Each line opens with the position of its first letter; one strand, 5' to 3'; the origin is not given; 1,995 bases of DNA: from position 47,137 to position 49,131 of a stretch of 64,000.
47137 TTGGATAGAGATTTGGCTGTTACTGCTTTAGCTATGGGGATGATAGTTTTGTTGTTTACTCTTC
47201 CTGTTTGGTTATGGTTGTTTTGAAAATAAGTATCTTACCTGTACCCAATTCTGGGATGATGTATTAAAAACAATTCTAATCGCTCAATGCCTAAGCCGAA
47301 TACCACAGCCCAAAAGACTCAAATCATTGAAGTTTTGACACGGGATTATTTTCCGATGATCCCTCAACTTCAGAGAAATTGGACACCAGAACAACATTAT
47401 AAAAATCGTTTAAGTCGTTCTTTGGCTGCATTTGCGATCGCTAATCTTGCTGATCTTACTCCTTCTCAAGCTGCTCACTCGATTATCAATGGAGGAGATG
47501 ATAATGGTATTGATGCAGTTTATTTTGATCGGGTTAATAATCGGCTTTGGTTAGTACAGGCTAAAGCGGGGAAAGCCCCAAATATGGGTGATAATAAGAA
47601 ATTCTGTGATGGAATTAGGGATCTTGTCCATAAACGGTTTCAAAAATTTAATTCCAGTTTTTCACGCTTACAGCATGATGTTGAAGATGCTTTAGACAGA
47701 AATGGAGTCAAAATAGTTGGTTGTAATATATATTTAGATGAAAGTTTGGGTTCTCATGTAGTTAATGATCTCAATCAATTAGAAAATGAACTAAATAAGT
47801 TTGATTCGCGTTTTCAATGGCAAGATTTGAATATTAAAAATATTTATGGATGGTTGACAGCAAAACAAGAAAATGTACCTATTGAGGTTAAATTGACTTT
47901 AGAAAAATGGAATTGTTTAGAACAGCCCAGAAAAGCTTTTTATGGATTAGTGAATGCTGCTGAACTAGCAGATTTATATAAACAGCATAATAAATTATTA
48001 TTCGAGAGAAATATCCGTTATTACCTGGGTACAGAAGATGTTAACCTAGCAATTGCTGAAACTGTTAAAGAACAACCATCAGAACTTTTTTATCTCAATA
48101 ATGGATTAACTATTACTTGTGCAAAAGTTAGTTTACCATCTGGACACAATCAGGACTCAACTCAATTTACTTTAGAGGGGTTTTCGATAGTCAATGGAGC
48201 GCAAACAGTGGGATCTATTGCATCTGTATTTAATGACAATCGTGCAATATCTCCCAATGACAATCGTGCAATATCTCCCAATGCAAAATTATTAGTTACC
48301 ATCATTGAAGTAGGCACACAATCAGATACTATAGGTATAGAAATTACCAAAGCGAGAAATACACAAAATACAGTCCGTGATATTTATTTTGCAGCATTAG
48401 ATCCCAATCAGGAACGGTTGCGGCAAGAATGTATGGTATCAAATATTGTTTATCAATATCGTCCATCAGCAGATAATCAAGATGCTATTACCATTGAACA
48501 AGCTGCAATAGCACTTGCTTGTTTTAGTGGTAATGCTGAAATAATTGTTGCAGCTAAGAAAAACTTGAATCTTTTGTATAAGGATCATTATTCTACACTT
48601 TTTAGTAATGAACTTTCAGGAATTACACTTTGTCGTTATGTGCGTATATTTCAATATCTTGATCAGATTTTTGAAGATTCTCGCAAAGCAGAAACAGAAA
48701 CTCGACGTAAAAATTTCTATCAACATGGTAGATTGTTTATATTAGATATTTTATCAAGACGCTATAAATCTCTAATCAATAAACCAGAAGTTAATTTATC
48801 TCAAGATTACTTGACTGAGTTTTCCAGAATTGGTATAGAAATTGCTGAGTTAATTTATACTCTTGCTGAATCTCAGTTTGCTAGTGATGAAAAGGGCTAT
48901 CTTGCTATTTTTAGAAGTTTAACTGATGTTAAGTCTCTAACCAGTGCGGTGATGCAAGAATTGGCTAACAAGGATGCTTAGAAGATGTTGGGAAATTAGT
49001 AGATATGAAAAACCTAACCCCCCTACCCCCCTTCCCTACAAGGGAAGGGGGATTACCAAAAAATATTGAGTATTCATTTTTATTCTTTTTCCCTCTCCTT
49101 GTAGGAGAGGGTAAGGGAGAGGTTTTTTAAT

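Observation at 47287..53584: Compact defence island: AIPR abortive-infection protein followed by a complete Type III R-M system, inserted between an AEC transporter and a PRTase gene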

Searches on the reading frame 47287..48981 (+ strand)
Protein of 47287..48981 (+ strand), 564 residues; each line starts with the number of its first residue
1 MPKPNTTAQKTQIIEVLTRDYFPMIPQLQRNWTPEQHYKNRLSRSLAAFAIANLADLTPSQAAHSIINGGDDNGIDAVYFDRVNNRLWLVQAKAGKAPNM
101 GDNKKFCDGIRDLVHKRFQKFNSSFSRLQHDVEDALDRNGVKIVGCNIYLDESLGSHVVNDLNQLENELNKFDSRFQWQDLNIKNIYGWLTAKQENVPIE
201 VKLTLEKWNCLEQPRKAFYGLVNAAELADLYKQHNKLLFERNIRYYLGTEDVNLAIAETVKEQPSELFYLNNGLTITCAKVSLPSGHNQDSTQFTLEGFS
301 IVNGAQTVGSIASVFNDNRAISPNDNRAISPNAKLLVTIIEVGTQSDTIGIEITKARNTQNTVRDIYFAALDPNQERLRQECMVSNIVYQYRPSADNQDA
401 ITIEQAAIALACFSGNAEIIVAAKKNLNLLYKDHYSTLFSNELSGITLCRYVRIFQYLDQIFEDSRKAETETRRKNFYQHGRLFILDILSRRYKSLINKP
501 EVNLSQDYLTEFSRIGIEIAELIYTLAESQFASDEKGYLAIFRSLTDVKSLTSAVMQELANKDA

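Call 3: search_protein_families(library=pfam, proteins=[window:47287-48981:+])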
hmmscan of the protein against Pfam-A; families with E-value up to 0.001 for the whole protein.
window:47287-48981:+ (564 aa): 1 family
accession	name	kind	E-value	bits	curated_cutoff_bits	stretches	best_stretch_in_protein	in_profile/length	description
PF10592.14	AIPR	-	1.2e-32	114.2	25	1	239-524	1-294/308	AIPR protein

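Call 4: search_protein_families(library=padloc, proteins=[window:47287-48981:+])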
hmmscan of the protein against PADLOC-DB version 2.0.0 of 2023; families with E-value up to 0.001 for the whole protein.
window:47287-48981:+ (564 aa): 2 families
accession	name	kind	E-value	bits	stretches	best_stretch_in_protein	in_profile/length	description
PDLC02357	AbiU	-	6.5e-33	112.7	1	85-495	84-483/537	AbiU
PDLC02207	MzaE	-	8.3e-12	42.4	1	224-378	230-382/598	-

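Call 8: search_protein_families(library=ncbifam, proteins=[window:47287-48981:+])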
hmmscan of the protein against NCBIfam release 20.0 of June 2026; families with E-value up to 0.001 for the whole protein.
window:47287-48981:+ (564 aa): 1 family
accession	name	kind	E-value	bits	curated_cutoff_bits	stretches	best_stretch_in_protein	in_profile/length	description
NF041935.1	MzaE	equivalog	2.5e-13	49.4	1050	1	227-378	232-381/593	MZA anti-phage system associated AIPR family protein MzaE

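Call 13: find_encoding_contigs(protein=window:47287-48981:+, flank=10000, max_places=6)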
Protein window:47287-48981:+ (564 aa): 2 contigs read that carry it; 2 places shown.
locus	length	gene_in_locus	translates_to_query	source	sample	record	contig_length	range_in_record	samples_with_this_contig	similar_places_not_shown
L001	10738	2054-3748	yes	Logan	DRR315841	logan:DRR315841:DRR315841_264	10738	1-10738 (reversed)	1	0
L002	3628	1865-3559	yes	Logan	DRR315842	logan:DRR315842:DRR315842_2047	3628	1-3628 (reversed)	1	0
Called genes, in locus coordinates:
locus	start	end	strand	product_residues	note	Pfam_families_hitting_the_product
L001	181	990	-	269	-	PF02557:VanY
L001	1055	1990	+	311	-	PF03547:Mem_trans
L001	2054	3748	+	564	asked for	PF10592:AIPR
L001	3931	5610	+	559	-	PF01555:N6_N4_Mtase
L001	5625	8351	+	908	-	PF04851:ResIII, PF18766:SWI2_SNF2 (weak)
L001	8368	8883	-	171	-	PF00156:Pribosyltran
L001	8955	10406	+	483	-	PF13347:MFS_2, PF07690:MFS_1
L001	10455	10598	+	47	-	-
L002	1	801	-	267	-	?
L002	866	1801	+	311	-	PF03547:Mem_trans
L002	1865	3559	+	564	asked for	PF10592:AIPR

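Call 14: find_homologous_proteins(query=window:47287-48981:+)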
Query window:47287-48981:+ (564 aa): 987 proteins with E <= 0.001 among 8000 candidates; the best 120 are listed.
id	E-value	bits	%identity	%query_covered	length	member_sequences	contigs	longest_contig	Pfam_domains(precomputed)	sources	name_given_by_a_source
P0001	0.0e+0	1146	91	100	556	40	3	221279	PF10592.15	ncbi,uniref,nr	ncbi:AIPR family protein [Dolichospermum circinale CS-1225]|uniref:AIPR family protein n=1 Tax=Dolic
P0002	0.0e+0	1130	90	100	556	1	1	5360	PF10592.15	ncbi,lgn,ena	-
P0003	0.0e+0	1129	90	100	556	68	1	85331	PF10592.15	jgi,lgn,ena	jgi:hypothetical protein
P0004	0.0e+0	1121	89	99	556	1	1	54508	PF10592.15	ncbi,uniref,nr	ncbi:AIPR family protein [Sphaerospermopsis sp. FACHB-1094]|uniref:AIPR family protein n=1 Tax=Sphae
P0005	0.0e+0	1118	89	99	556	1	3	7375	PF10592.15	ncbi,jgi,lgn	jgi:hypothetical protein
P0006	0.0e+0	1104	88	99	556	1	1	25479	PF10592.15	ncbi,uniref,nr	ncbi:AIPR family protein [Sphaerospermopsis sp. FACHB-1194]|uniref:AIPR family protein n=1 Tax=Sphae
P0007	0.0e+0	1103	88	99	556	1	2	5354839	PF10592.15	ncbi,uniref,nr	ncbi:AIPR family protein [Sphaerospermopsis kisseleviana CS-549]|uniref:AIPR family protein n=1 Tax=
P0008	0.0e+0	1099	88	99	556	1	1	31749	PF10592.15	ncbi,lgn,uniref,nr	ncbi:hypothetical protein SR1949_16210 [Sphaerospermopsis reniformis]|uniref:Abortive phage infectio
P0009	0.0e+0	1091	87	100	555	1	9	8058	PF10592.15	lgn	-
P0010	0.0e+0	1089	87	100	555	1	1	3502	PF10592.15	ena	-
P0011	0.0e+0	1087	87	100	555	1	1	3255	PF10592.15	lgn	-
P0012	0.0e+0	1084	86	100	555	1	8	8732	PF10592.15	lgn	-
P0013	0.0e+0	1063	85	100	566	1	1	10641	PF10592.15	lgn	-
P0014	0.0e+0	1061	85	100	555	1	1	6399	PF10592.15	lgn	-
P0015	0.0e+0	1060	85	100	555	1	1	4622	PF10592.15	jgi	jgi:hypothetical protein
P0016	0.0e+0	1060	85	100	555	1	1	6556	PF10592.15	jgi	jgi:hypothetical protein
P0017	0.0e+0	1059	85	100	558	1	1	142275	PF10592.15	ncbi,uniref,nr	ncbi:AIPR family protein [Anabaena azotica]|uniref:AIPR family protein n=1 Tax=Anabaena azotica FACH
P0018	0.0e+0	1058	84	100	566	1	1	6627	PF10592.15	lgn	-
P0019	0.0e+0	1053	84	100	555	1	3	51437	PF10592.15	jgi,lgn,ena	-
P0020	0.0e+0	1052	84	100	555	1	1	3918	PF10592.15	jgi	jgi:hypothetical protein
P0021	0.0e+0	1049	84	100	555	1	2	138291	PF10592.15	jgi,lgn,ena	jgi:hypothetical protein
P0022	0.0e+0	1042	86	97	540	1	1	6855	PF10592.15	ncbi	ncbi:MAG: hypothetical protein RLZZ86_2729 [Cyanobacteriota bacterium]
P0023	0.0e+0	1020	81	100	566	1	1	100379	PF10592.15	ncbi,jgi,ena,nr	ncbi:MAG: AIPR family protein [Tolypothrix brevis GSE-NOS-MK-07-07A]|jgi:hypothetical protein|nr:AIP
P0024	8.3e-297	1003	80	100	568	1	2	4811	PF10592.15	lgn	-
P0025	3.3e-296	1001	80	99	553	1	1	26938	PF10592.15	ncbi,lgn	-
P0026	3.7e-296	1001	80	100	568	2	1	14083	PF10592.15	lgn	-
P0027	3.2e-295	998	79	100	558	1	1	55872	PF10592.15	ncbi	-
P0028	1.1e-294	996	80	100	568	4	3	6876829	PF10592.15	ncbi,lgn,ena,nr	ncbi:MAG: AIPR family protein [Gloeotrichia echinulata DVL01]|nr:AIPR family protein [Gloeotrichia e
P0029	9.4e-294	993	80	99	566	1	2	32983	PF10592.15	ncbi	-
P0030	9.7e-294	993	78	100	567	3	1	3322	PF10592.15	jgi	jgi:hypothetical protein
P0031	1.9e-291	985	79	100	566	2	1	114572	PF10592.15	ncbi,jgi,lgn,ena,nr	ncbi:MAG: AIPR family protein [Goleter apudmare HA4340-LM2]|jgi:hypothetical protein|nr:AIPR family 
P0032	3.0e-291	985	79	100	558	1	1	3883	PF10592.15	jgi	jgi:hypothetical protein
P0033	6.2e-291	984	79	100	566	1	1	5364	PF10592.15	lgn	-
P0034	9.3e-289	976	77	100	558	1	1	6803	PF10592.15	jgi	jgi:hypothetical protein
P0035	5.0e-287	971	78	100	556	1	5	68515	PF10592.15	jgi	jgi:hypothetical protein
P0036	1.7e-285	966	77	100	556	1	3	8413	PF10592.15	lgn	-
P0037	1.8e-285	966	78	100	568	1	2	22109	PF10592.15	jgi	jgi:hypothetical protein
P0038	4.8e-285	964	77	100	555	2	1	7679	PF10592.15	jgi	jgi:hypothetical protein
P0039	1.4e-284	963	76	100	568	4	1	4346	PF10592.15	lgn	-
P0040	2.6e-284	962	76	100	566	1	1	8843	PF10592.15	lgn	-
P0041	4.2e-284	961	76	100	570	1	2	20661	PF10592.15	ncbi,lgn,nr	ncbi:AIPR family protein [Nostoc sp. CCCryo 231-06]|nr:AIPR family protein [Nostoc sp. CCCryo 231-06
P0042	1.3e-283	960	76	100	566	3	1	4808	PF10592.15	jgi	jgi:hypothetical protein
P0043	2.8e-283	958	76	100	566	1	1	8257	PF10592.15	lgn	-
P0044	1.1e-282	956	80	97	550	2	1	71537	PF10592.15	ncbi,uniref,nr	ncbi:AIPR family protein [Nodularia spumigena]|uniref:AIPR family protein n=1 Tax=Nodularia spumigen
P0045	4.8e-281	951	77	99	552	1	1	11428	PF10592.15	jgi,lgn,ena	jgi:hypothetical protein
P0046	7.2e-281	950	76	100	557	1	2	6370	PF10592.15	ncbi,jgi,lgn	jgi:hypothetical protein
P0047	1.5e-280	949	75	100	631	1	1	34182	PF10592.15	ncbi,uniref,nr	ncbi:AIPR family protein [Nostoc sp. WHI]|uniref:AIPR family protein n=1 Tax=Nostoc sp. WHI TaxID=26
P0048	2.0e-279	946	75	100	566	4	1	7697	PF10592.15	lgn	-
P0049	2.8e-279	945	78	97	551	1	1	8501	PF10592.15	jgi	jgi:AIPR protein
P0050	3.7e-279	945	75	100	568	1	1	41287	PF10592.15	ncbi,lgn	-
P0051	1.0e-277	940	75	100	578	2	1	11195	PF10592.15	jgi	jgi:hypothetical protein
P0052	1.5e-277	940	75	100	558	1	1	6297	PF10592.15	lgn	-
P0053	1.1e-276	937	75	99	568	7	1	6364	PF10592.15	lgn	-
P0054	2.7e-276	935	75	99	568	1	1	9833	PF10592.15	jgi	jgi:AIPR protein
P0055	8.3e-276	934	74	100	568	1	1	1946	PF10592.15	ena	-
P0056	7.9e-275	931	74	100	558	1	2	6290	PF10592.15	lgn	-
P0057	1.0e-274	930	74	100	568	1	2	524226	PF10592.15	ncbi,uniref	ncbi:AIPR family protein [Microcoleus vaginatus GB2-A3]|uniref:AIPR family protein n=1 Tax=Microcole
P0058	3.7e-274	928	75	99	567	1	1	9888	PF10592.15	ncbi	-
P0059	2.0e-273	926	73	100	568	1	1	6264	PF10592.15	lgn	-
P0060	2.5e-273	926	74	99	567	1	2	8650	PF10592.15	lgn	-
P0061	4.6e-273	925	75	99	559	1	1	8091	PF10592.15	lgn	-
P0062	5.5e-273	924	74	100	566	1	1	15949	PF10592.15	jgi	jgi:AIPR protein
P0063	1.4e-272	923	90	82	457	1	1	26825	PF10592.15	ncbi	ncbi:MAG: AIPR family protein [Cuspidothrix sp.]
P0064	2.8e-272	922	74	99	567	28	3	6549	PF10592.15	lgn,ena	-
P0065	3.8e-272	922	73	100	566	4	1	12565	PF10592.15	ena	-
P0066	8.0e-272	921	73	100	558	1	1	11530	PF10592.15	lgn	-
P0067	1.2e-271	920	73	99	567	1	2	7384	PF10592.15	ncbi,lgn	-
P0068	2.6e-271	919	74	99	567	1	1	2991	PF10592.15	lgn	-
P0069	1.2e-270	917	74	99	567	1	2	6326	PF10592.15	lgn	-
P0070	3.4e-270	915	74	99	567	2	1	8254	PF10592.15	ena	-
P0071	8.6e-270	914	73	100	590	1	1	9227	PF10592.15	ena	-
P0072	8.7e-270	914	73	100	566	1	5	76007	PF10592.15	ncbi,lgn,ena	-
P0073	1.1e-269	914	73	100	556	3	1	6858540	PF10592.15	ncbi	ncbi:MAG: AIPR family protein [Phormidium sp.]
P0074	1.1e-269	914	74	99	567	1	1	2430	PF10592.15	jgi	-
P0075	2.5e-269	912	73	100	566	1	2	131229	PF10592.15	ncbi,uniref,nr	ncbi:AIPR family protein [Tychonema sp. LEGE 07199]|uniref:AIPR family protein n=1 Tax=unclassified 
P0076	4.9e-269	911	73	100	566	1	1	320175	PF10592.15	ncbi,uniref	ncbi:AIPR family protein [Microcoleus sp. B4-D4]|uniref:AIPR family protein n=1 Tax=Microcoleus sp. 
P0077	1.2e-268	910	73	100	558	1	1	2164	PF10592.15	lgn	-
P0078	1.4e-268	910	72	99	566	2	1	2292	PF10592.15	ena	-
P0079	1.4e-268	910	73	99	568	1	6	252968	PF10592.15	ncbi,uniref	ncbi:AIPR family protein [Microcoleus sp. ARI1-B5]|uniref:AIPR family protein n=1 Tax=unclassified M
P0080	1.4e-268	910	73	99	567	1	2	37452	PF10592.15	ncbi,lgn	ncbi:MAG: AIPR family protein [Microcoleus sp.]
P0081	2.7e-267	906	72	100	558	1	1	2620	PF10592.15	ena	-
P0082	3.4e-267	905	72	100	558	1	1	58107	PF10592.15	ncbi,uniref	ncbi:AIPR family protein [Microcoleus sp. B6-A1]|uniref:AIPR family protein n=1 Tax=Microcoleus sp. 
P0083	1.8e-266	903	73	99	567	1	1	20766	PF10592.15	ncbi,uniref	ncbi:AIPR family protein [Microcoleus sp. herbarium8]|uniref:AIPR family protein n=1 Tax=Microcoleus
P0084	4.1e-266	902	73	99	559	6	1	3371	PF10592.15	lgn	-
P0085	2.0e-264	896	73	100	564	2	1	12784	PF10592.15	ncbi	-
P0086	3.1e-264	896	71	100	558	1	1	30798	PF10592.15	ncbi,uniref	ncbi:AIPR family protein [Microcoleus sp. D2_18a_D3]|uniref:AIPR family protein n=1 Tax=Microcoleus 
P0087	4.3e-264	895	73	100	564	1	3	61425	PF10592.15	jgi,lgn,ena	-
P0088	1.5e-263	893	71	99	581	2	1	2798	PF10592.15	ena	-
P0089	5.3e-263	891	70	100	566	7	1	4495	PF10592.15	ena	-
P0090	2.4e-262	889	71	100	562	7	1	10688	PF10592.15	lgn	-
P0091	2.1e-261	886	71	100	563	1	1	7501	PF10592.15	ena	-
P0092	7.2e-261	884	72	99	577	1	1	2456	PF10592.15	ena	-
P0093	2.8e-259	879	73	96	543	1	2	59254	PF10592.15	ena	-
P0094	5.3e-259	878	71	99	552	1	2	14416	PF10592.15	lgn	-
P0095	2.3e-258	876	71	99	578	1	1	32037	PF10592.15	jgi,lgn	jgi:hypothetical protein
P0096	1.1e-257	874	71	99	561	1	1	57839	PF10592.15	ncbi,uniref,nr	ncbi:AIPR family protein [Pseudanabaena sp. FACHB-1998]|uniref:AIPR family protein n=1 Tax=Pseudanab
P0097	1.5e-254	864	70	99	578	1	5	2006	PF10592.15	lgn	-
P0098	5.3e-254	862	69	100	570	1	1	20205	PF10592.15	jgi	jgi:hypothetical protein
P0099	8.1e-254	861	70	99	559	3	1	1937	PF10592.15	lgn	-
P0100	2.7e-253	859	69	99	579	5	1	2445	PF10592.15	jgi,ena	jgi:hypothetical protein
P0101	6.1e-253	858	70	99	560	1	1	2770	PF10592.15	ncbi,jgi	jgi:hypothetical protein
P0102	1.3e-252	857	70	99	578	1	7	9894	PF10592.15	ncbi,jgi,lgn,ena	jgi:hypothetical protein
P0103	1.0e-251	854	69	99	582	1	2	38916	PF10592.15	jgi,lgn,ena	jgi:hypothetical protein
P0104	2.2e-251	853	69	99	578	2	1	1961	PF10592.15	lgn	-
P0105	5.5e-250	849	69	99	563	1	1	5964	PF10592.15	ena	-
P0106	8.5e-248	841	69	99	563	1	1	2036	PF10592.15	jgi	jgi:hypothetical protein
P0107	1.5e-247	840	68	99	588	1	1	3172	PF10592.15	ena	-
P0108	1.1e-244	831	68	99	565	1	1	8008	PF10592.15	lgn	-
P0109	7.5e-244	828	68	99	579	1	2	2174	PF10592.15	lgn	-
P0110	2.6e-241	820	67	99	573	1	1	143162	PF10592.15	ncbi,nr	ncbi:MAG: AIPR family protein [Pseudanabaenaceae cyanobacterium bins.39]|nr:AIPR family protein [Pse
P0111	8.4e-232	789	88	70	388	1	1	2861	PF10592.15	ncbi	ncbi:MAG: hypothetical protein AN487_20045, partial [Anabaena sp. CRKS33]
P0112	2.9e-224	764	72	85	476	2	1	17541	PF10592.15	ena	-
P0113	1.8e-222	758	63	99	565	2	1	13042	PF10592.15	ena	-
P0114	6.4e-222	756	61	100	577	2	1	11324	PF10592.15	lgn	-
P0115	9.4e-221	752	62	100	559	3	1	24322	PF10592.15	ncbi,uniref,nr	ncbi:AIPR family protein [Lyngbya sp. CCY1209]|uniref:AIPR family protein n=1 Tax=Lyngbya sp. CCY120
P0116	8.3e-219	746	61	99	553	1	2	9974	PF10592.15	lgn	-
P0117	1.1e-211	722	59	99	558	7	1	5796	PF10592.15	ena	-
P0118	2.5e-211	721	60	99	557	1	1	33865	PF10592.15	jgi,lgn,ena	jgi:hypothetical protein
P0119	3.0e-210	717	76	75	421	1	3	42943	PF10592.15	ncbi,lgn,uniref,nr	ncbi:AIPR family protein [Microcoleus sp. CAWBG58]|uniref:AIPR family protein n=1 Tax=Microcoleus sp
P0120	9.9e-208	709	56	100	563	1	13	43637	PF10592.15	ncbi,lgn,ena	ncbi:MAG: AIPR family protein [Leptolyngbyaceae cyanobacterium]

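Call 16: find_related_loci(query=A1, collection=genome_contigs, flank=10000)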
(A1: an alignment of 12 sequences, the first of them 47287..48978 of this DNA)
Query A1 (564 aa) in genome_contigs; peptide patterns used: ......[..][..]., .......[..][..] (x = any residue, [..] = any of these).
142 stretches matched a pattern; 121 encode a relative of the query (tblastn E <= 1e-3); the best 80 are kept; 79 distinct loci.
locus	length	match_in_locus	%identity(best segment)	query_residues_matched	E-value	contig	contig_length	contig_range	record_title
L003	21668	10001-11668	91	1-564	0e+0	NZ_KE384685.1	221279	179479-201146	Dolichospermum circinale AWQC310F 310F_Scaffold3, whole genome shotgun sequence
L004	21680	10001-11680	88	1-564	0e+0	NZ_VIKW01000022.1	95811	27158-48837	Anabaena sp. UHCC 0204 scaffold22_cov0, whole genome shotgun sequence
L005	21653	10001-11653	88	1-559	0e+0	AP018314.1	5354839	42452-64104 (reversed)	Sphaerospermopsis kisseleviana NIES-73 DNA, nearly complete genome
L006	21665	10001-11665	85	1-563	0e+0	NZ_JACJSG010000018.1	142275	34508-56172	Anabaena azotica FACHB-119 contig18, whole genome shotgun sequence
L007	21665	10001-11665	81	1-563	0e+0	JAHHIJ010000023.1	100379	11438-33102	MAG: Tolypothrix brevis GSE-NOS-MK-07-07A scaffold_31_c2, whole genome shotgun sequence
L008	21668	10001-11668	80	1-564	0e+0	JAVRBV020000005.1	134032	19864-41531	MAG: Nostoc sp. CreGUA01 Nostoc_sp_CreGUA01_5, whole genome shotgun sequence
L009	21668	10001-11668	79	1-564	0e+0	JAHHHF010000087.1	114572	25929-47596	MAG: Goleter apudmare HA4340-LM2 scaffold_56_c1, whole genome shotgun sequence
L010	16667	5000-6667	76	1-564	0e+0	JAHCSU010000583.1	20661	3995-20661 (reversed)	Nostoc sp. CCCryo 231-06 CCCRYO23106-584, whole genome shotgun sequence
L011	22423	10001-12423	75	1-564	0e+0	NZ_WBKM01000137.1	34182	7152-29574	Nostoc sp. WHI contig-3000010, whole genome shotgun sequence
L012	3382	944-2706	86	1-563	0e+0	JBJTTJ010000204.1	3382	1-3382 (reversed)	MAG: Cuspidothrix sp. isolate samp_4446_concoct_778 samp_4446_727127, whole genome shotgun sequence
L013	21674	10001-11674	75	1-564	0e+0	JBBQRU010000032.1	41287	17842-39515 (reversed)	MAG: Cyanophyceae cyanobacterium isolate Co_metawrap_1709 Cmw_1709_k141_27584175_length_41287_cov_14.9973, whole genome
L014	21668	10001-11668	75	1-564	0e+0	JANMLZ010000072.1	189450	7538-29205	MAG: Cyanobacteria bacterium OTE_58_metabat_593 OTE_58_k141_5204115, whole genome shotgun sequence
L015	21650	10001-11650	75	9-564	0e+0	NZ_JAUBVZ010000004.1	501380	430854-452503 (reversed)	Microcoleus sp. A006_D1 NODE_6_length_501380_cov_31.311323, whole genome shotgun sequence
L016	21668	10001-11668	73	1-564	0e+0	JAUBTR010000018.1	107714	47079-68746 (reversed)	Microcoleus sp. BR0-C5 NODE_51_length_107714_cov_44.658547, whole genome shotgun sequence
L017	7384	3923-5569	73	8-564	0e+0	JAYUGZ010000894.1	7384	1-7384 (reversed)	MAG: Cyanobacteriota bacterium isolate GFS_8293 GFS_8293_893, whole genome shotgun sequence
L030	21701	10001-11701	67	1-559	0e+0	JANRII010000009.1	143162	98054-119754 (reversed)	MAG: Pseudanabaenaceae cyanobacterium bins.39 k141_1443972, whole genome shotgun sequence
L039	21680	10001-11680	54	4-564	0e+0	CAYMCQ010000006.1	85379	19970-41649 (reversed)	MAG TPA_asm: uncultured Verrucomicrobiota bacterium isolate SRP287453_co1_194 genome assembly, contig: NODE_348_length_8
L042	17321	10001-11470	56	8-495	0e+0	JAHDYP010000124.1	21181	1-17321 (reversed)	MAG: Verrucomicrobia bacterium isolate VER2 NODE_3400_length_21181_cov_6.343084, whole genome shotgun sequence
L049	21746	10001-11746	40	1-559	4e-137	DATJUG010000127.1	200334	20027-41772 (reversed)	MAG TPA_asm: Bryobacteraceae bacterium isolate SMAG_U15040 k141_4295333, whole genome shotgun sequence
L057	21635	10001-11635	32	14-556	6e-77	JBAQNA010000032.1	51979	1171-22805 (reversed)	MAG: Candidatus Aenigmatarchaeota archaeon isolate MFD12050_ilm_asm_bin17 k127_39547, whole genome shotgun sequence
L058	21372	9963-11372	33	33-497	3e-76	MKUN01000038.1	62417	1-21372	MAG: Bacteroidetes bacterium 46-16 SCNpilot_cont_1000_p_scaffold_482, whole genome shotgun sequence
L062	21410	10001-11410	34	42-504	8e-72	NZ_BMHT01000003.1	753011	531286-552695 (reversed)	Hymenobacter cavernae strain CGMCC 1.15197 sequence03, whole genome shotgun sequence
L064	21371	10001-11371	32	42-496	3e-71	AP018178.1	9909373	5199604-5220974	Calothrix sp. NIES-2100 DNA, nearly complete genome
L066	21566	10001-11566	30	39-556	4e-71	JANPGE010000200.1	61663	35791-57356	MAG: Segetibacter sp. isolate VAR_69_metabat_403 VAR_69_k141_2472159, whole genome shotgun sequence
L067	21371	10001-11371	32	42-496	8e-70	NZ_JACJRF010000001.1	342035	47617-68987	Anabaena subtropica FACHB-260 contig1, whole genome shotgun sequence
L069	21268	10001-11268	67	1-379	1e-145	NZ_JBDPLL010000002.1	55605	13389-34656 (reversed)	Trichormus azollae HNT15244 Scaf0, whole genome shotgun sequence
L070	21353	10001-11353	33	35-478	4e-68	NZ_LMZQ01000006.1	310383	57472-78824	Pedobacter ginsenosidimutans strain KACC 14530 contig06, whole genome shotgun sequence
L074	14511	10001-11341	30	42-485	3e-65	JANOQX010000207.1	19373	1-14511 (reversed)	MAG: Cyanobacteria bacterium VAR_4_metabat_243 VAR_4_k141_3565669, whole genome shotgun sequence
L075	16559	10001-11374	33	34-485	4e-65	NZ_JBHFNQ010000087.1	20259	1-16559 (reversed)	Floridaenema aerugineum BLCC-F46 bin1.fa-87, whole genome shotgun sequence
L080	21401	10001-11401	33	33-492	2e-61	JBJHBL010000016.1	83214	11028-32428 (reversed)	MAG: Limnoraphis sp. isolate SF2967_J5348.semibin_refined.053 NODE_367_length_83214_cov_2.166645, whole genome shotgun s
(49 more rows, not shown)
